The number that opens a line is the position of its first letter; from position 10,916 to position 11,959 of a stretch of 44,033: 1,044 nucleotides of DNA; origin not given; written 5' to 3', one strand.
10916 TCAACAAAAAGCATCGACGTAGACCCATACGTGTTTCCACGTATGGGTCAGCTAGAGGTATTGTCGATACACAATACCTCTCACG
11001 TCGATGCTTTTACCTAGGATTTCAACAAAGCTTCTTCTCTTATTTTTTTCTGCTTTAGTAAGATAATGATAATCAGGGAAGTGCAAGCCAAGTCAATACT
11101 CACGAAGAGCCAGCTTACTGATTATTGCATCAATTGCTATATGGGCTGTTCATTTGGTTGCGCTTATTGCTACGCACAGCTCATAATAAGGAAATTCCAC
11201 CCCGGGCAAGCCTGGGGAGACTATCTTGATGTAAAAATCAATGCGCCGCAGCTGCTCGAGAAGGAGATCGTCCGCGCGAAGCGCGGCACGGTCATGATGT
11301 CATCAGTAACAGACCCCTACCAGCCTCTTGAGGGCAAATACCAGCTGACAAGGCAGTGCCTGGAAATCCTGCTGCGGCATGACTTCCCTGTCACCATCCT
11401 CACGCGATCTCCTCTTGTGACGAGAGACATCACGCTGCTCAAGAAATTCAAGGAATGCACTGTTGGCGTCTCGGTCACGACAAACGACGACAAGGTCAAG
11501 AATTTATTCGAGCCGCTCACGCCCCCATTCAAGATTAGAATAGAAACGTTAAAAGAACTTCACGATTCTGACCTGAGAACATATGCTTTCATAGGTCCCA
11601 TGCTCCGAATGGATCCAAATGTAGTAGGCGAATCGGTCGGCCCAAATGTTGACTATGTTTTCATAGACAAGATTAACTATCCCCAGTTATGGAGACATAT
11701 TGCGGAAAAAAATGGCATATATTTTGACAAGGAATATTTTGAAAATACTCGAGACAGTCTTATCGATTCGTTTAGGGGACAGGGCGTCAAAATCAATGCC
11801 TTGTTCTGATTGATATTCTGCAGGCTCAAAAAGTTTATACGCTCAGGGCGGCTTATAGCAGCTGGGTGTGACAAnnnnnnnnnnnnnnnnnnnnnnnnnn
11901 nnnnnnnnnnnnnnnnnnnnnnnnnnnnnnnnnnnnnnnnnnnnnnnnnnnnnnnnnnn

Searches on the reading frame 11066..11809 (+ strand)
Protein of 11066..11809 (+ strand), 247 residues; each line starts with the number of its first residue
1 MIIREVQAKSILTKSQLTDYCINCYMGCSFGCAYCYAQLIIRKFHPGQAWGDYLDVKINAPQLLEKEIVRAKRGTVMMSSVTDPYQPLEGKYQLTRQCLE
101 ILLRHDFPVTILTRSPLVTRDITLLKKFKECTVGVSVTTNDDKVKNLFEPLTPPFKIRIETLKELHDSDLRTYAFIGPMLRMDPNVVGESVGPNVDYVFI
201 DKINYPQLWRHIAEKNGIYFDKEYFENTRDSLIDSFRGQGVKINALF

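Call 71: search_protein_families(library=ncbifam, proteins=[window:11066-11809:+], max_evalue=0.001)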
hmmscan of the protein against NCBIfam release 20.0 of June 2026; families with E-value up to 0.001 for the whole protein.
window:11066-11809:+ (247 aa): 5 families
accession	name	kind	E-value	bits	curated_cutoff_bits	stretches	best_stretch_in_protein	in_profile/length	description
NF033668.1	rSAM_PA0069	hypoth_equivalog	4.4e-38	131.2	360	1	7-180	42-226/348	PA0069 family radical SAM protein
TIGR04470.1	rSAM_mob_pairB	equivalog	1.2e-35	123.3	410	1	3-205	1-203/285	radical SAM mobile pair protein B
NF038135.1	rSAM_Rv2578c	equivalog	5.7e-31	107.7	430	1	2-180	39-230/317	Rv2578c family radical SAM protein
NF038136.1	rSAM_Rv_intein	exception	4.1e-25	88.7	700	1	46-180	348-487/574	intein-containing Rv2578c family radical SAM protein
TIGR04471.1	rSAM_mob_pairA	equivalog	0.00065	19.2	355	1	21-47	9-35/220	radical SAM mobile pair protein A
